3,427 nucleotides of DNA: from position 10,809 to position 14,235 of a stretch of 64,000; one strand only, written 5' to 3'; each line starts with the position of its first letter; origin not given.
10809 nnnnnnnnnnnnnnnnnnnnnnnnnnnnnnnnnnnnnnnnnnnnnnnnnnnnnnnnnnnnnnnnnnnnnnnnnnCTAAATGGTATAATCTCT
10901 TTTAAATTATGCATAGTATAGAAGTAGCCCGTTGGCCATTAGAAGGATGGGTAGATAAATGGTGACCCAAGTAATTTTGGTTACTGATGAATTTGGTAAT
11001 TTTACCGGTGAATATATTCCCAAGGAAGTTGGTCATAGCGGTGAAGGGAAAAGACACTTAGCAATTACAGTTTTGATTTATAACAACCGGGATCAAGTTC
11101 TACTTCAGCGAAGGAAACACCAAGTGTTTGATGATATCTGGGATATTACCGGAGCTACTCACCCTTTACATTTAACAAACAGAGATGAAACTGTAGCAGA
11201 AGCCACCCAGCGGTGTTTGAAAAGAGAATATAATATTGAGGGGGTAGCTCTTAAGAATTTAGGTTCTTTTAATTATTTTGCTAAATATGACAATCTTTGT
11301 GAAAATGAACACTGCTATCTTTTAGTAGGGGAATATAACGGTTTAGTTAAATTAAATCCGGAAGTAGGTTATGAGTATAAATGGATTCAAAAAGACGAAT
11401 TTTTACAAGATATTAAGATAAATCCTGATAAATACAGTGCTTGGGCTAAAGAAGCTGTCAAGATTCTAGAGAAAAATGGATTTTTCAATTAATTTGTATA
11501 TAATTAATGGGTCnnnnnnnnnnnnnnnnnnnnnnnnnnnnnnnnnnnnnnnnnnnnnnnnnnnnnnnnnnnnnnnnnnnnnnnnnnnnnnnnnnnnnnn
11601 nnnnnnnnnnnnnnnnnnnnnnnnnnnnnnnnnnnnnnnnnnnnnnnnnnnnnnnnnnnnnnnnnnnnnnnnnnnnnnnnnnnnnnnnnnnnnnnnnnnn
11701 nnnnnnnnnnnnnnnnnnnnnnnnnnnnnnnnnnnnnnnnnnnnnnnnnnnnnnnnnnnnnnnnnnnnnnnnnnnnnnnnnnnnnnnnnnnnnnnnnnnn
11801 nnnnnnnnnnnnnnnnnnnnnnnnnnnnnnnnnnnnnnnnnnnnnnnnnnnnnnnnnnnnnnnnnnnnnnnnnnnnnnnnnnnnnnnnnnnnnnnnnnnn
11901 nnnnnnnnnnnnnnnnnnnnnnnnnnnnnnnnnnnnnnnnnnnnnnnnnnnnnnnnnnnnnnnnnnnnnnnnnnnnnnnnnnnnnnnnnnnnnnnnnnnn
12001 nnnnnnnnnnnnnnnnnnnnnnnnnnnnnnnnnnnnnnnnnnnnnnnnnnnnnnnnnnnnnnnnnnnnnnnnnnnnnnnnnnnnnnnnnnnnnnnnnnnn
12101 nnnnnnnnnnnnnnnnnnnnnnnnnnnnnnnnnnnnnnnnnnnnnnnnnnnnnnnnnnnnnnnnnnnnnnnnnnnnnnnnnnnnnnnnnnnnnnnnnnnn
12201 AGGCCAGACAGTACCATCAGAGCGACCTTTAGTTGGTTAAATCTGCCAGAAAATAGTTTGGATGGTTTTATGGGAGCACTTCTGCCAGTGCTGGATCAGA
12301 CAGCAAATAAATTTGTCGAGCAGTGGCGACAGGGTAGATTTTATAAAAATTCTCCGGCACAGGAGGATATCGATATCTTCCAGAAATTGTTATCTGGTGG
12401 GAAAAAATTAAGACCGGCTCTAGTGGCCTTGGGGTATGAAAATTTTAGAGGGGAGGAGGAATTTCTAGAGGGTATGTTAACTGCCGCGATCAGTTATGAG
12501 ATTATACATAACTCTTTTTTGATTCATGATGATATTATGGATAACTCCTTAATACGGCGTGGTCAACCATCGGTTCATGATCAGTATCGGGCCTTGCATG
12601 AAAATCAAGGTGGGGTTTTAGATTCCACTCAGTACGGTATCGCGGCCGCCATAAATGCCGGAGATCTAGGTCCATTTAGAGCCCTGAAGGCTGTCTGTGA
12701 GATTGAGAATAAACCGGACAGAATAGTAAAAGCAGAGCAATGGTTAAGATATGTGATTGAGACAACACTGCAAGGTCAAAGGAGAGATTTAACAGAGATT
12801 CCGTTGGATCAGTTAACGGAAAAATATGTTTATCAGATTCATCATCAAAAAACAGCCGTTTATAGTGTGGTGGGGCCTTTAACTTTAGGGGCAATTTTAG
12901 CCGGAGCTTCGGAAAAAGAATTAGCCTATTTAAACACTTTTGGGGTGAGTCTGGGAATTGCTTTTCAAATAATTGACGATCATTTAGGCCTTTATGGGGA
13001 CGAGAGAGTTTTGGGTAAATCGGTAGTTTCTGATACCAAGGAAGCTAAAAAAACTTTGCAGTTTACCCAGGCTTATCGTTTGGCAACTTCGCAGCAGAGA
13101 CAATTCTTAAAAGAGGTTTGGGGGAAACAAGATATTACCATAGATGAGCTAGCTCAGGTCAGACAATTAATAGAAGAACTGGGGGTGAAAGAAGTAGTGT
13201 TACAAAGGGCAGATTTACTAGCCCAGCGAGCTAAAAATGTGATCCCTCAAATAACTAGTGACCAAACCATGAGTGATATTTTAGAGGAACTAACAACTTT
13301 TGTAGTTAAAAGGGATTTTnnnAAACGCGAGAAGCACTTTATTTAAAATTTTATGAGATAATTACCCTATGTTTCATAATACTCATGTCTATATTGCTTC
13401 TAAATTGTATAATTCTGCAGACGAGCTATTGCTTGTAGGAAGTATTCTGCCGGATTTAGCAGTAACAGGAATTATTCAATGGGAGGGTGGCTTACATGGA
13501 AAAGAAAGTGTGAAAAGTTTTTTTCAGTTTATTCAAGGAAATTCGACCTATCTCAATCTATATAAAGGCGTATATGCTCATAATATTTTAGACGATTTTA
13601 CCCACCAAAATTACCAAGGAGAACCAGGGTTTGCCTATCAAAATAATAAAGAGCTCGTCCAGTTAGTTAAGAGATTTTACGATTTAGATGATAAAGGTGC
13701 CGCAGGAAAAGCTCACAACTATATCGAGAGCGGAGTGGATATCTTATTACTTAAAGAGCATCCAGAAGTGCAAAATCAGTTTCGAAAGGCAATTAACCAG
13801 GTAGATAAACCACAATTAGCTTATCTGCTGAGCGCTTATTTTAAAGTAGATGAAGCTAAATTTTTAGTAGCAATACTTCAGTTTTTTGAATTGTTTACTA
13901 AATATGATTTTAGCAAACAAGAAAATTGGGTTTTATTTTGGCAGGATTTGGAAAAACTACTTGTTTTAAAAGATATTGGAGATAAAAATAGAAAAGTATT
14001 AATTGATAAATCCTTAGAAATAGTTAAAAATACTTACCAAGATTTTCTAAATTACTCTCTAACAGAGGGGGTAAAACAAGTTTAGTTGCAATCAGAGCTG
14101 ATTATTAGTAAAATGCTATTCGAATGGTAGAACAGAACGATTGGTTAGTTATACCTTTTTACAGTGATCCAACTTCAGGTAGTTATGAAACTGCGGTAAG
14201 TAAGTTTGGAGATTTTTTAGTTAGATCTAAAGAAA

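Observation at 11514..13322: Single-polypeptide fusion of a cis-prenyltransferase (UppS-like) and a trans-polyprenyl diphosphate synthase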

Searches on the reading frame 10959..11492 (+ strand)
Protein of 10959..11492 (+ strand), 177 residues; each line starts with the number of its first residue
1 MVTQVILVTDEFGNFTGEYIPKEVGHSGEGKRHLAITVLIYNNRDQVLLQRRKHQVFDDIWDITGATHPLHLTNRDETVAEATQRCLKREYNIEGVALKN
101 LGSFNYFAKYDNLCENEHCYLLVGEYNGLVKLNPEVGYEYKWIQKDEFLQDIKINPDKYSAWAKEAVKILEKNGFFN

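Call 3: search_protein_families(library=pfam, proteins=[window:10959-11492:+], max_evalue=0.01)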
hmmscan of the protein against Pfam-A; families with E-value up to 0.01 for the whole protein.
window:10959-11492:+ (177 aa): 1 family
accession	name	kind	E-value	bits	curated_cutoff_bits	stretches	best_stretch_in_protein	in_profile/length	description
PF00293.34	NUDIX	-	1.9e-10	41.3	21.1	1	31-159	1-130/134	NUDIX domain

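Call 4: search_protein_families(library=ncbifam, proteins=[window:10959-11492:+], max_evalue=0.01)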
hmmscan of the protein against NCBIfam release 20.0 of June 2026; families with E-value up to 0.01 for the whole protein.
window:10959-11492:+ (177 aa): 5 families
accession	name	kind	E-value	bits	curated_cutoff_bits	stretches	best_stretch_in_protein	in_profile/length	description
NF002995.0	PRK03759.1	equivalog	2.8e-20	72.8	127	1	4-168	8-170/185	isopentenyl-diphosphate Delta-isomerase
TIGR02150.1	IPP_isom_1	equivalog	1.6e-15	57.3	105.8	1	6-164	2-156/159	isopentenyl-diphosphate delta-isomerase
NF041653.1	Nud_hyd_Meth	equivalog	3.7e-06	26.8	300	1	10-174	6-164/170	Nudix hydrolase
NF006961.0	PRK09438.1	equivalog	9e-05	22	103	1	31-150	6-131/151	dihydroneopterin triphosphate diphosphatase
NF011922.0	PRK15393.1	equivalog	0.00023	20.8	152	1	32-148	37-147/182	NUDIX hydrolase YfcD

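Call 36: search_solved_structures(query=window:10959-11492:+, max_evalue=0.01, show_alignments=3)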
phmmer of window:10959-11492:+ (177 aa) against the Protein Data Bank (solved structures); distinct sequences matched with E-value up to 0.01: 13.
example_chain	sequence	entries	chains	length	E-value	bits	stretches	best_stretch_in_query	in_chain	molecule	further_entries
1ow2_A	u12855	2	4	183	5e-08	35.8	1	5-163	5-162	ISOPENTENYL-DIPHOSPHATE DELTA-ISOMERASE | ISOPENTENYL DIPHOSPHATE DELTA-ISOMERASE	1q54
1hx3_A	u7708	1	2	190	5.6e-08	35.7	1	5-163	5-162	ISOPENTENYL DIPHOSPHATE DELTA-ISOMERASE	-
1i9a_A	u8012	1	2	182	1.7e-07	34.1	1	5-163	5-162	ISOPENTENYL-DIPHOSPHATE DELTA-ISOMERASE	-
1nfs_A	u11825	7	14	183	1.8e-07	34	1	5-163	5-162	ISOPENTENYL-DIPHOSPHATE DELTA-ISOMERASE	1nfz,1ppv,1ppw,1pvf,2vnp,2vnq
1x84_A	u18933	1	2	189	2e-07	33.9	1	5-163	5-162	Isopentenyl-diphosphate delta-isomerase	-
1hzt_A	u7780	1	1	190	2e-07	33.9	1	5-163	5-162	ISOPENTENYL DIPHOSPHATE DELTA-ISOMERASE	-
2b2k_A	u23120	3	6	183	4.7e-07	32.7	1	5-163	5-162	Isopentenyl-diphosphate delta-isomerase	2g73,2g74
1x83_A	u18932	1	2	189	5.3e-07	32.5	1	5-163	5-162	Isopentenyl-diphosphate delta-isomerase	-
3hyq_A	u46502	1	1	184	1.2e-06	31.4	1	7-163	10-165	Isopentenyl-diphosphate Delta-isomerase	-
1r67_A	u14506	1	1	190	2.1e-06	30.5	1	5-163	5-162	Isopentenyl-diphosphate delta-isomerase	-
2pny_A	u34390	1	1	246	7.7e-05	25.4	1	28-136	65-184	Isopentenyl-diphosphate Delta-isomerase 2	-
2dho_A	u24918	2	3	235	0.00042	23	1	7-153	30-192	Isopentenyl-diphosphate delta-isomerase 1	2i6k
2icj_A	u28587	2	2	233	0.00054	22.7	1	7-153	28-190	Isopentenyl-diphosphate delta isomerase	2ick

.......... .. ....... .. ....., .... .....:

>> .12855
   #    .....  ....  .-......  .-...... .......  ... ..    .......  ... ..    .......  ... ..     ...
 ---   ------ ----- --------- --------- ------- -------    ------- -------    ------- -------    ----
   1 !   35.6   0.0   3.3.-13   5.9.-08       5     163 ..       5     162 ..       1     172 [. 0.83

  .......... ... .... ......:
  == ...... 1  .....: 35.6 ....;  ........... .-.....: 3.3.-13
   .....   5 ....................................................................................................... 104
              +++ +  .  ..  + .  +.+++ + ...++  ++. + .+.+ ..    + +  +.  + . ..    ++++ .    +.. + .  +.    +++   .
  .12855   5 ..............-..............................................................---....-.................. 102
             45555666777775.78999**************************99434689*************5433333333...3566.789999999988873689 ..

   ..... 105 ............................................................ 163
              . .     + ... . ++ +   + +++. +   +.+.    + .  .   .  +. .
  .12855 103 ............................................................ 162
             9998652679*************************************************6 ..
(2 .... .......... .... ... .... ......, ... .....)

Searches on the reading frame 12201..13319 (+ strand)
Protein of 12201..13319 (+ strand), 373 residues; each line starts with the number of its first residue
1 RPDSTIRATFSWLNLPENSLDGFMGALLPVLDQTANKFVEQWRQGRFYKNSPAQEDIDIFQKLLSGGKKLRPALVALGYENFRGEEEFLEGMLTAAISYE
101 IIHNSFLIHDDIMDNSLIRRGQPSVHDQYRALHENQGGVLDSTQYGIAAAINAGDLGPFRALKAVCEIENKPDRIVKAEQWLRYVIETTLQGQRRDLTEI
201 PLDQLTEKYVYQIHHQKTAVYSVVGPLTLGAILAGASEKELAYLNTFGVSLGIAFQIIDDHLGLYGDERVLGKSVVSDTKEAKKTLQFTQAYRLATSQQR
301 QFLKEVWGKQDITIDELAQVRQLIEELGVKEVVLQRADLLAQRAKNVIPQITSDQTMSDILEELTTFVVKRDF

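Call 28: search_solved_structures(query=window:12201-13319:+, max_evalue=1e-10, show_alignments=4)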
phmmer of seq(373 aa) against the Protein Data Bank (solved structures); distinct sequences matched with E-value up to 1e-10: 116 (the best 60 are shown).
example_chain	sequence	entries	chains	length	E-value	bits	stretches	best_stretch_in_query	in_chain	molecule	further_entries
8f8f_A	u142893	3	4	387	5.9e-33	117.9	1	58-367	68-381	(2E,6E)-farnesyl diphosphate synthase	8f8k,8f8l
3lk5_A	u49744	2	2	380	2.5e-32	115.8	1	62-342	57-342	Geranylgeranyl pyrophosphate synthase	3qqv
1wy0_A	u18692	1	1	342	4.7e-27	98.5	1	64-342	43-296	geranylgeranyl pyrophosphate synthetase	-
6kd7_A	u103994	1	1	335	4e-26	95.4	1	60-351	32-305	Polyprenyl synthetase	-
5jfq_A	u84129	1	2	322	5e-23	85.2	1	63-372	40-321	Geranylgeranyl Pyrophosphate Synthetase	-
4jxn_A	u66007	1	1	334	4.5e-21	78.8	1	63-371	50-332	Octaprenyl-diphosphate synthase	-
3oyr_A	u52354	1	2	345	6e-21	78.4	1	63-371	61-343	Trans-isoprenyl diphosphate synthase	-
3lmd_A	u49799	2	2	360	9.1e-21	77.8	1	57-371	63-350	Geranylgeranyl pyrophosphate synthase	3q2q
4dhd_A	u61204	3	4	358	9.5e-21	77.7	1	60-371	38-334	Polyprenyl synthetase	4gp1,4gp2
3mzv_A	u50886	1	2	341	1.2e-20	77.4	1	63-371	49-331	Decaprenyl diphosphate synthase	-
3kra_A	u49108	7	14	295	4.8e-20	75.4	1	59-284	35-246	Geranyl diphosphate synthase large subunit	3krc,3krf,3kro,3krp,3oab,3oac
5e8l_A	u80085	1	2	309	1.3e-19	74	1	61-285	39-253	Heterodimeric geranylgeranyl pyrophosphate synthase large subunit 1, chloroplastic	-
3nf2_A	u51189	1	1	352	1.3e-19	74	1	65-368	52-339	Putative polyprenyl synthetase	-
3aqb_B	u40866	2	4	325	2.4e-19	73.1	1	63-371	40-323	Component B of hexaprenyl diphosphate synthase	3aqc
4p0v_A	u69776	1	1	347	2.8e-19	72.9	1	84-337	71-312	Farnesyl pyrophosphate synthase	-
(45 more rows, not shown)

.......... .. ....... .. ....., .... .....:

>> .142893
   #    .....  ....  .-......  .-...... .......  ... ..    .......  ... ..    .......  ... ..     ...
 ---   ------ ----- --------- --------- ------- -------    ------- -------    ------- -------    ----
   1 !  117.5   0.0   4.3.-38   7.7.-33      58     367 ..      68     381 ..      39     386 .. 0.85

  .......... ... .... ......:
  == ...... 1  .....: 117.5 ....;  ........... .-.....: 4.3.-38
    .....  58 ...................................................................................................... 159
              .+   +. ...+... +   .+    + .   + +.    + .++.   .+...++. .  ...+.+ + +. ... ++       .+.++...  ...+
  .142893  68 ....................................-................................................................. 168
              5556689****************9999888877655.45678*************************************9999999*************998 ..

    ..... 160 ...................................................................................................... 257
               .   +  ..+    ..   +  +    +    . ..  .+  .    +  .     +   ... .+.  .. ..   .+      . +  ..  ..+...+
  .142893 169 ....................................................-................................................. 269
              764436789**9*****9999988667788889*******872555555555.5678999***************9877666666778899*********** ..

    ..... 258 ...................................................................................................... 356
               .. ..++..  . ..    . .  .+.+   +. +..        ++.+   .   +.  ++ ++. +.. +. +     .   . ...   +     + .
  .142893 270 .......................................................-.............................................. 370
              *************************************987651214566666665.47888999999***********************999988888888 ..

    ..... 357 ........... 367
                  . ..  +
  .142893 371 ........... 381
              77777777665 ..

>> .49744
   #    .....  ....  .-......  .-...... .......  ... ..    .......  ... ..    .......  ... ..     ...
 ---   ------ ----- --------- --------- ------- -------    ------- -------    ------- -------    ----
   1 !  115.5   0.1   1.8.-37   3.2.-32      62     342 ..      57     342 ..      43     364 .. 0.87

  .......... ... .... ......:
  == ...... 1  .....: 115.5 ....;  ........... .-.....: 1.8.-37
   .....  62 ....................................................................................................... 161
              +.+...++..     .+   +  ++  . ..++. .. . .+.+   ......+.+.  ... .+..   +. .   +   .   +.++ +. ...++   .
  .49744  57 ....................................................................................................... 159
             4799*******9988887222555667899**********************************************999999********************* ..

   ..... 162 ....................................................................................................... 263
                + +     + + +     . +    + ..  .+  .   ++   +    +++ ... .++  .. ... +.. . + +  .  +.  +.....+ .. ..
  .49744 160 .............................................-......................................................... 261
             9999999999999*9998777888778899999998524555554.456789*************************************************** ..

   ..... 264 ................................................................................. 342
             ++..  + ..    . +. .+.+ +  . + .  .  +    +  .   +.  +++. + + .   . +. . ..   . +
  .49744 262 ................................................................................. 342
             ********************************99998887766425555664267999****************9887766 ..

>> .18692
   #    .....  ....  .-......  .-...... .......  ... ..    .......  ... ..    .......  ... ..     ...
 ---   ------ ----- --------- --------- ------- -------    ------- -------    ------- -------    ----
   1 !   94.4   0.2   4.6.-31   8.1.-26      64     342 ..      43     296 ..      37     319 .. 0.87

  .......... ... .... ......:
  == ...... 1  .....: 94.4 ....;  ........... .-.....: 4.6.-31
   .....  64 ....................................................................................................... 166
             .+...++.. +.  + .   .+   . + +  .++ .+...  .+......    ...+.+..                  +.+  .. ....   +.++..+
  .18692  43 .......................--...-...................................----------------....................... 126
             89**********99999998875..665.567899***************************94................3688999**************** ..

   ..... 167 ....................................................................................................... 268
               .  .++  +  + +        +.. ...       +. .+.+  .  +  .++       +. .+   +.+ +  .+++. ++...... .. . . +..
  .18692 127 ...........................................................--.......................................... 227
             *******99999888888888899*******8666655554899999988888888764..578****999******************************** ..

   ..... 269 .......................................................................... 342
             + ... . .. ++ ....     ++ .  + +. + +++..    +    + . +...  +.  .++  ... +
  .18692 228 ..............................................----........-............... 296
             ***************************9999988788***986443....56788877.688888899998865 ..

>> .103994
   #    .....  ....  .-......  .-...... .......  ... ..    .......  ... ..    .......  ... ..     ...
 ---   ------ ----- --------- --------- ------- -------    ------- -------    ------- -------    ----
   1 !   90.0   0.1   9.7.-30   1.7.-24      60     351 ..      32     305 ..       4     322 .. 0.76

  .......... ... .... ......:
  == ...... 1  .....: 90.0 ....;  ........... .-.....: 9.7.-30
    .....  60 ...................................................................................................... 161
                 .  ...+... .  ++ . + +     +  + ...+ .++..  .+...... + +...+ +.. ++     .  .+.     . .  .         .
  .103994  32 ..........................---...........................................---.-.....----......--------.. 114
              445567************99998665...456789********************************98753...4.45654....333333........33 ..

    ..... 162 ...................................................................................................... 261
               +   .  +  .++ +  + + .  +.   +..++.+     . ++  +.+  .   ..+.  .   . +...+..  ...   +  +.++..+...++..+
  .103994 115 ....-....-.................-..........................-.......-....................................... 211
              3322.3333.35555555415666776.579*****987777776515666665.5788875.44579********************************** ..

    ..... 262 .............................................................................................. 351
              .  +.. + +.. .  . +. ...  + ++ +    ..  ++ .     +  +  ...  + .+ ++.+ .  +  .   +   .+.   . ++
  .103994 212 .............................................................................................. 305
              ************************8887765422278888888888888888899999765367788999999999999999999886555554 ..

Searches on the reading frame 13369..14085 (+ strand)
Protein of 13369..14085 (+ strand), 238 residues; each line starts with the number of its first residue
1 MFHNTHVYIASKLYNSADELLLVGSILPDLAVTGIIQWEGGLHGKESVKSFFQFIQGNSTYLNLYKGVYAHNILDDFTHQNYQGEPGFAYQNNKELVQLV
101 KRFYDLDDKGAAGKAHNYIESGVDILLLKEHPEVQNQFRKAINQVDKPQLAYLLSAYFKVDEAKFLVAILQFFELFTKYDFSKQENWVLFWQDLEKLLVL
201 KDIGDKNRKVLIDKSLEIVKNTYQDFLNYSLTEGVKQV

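Call 3: search_protein_families(library=pfam, proteins=[window:13369-14085:+], max_evalue=0.01)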
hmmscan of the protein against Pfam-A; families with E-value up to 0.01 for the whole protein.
window:13369-14085:+ (238 aa): 1 family
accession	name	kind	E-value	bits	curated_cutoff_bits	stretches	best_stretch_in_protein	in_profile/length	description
PF00882.24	Zn_dep_PLPC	-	3.6e-05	24.2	26.8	1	14-142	22-143/167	Zinc dependent phospholipase C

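Call 4: search_protein_families(library=ncbifam, proteins=[window:13369-14085:+], max_evalue=0.01)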
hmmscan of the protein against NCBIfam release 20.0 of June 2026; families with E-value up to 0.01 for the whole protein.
window:13369-14085:+ (238 aa): 0 families

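Call 61: search_solved_structures(query=window:13369-14085:+, max_evalue=1)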
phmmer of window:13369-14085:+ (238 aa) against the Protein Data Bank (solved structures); distinct sequences matched with E-value up to 1: 1.
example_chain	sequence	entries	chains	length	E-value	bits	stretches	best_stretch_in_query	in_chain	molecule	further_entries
4lzi_A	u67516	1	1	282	0.002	21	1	130-209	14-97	Multicystatin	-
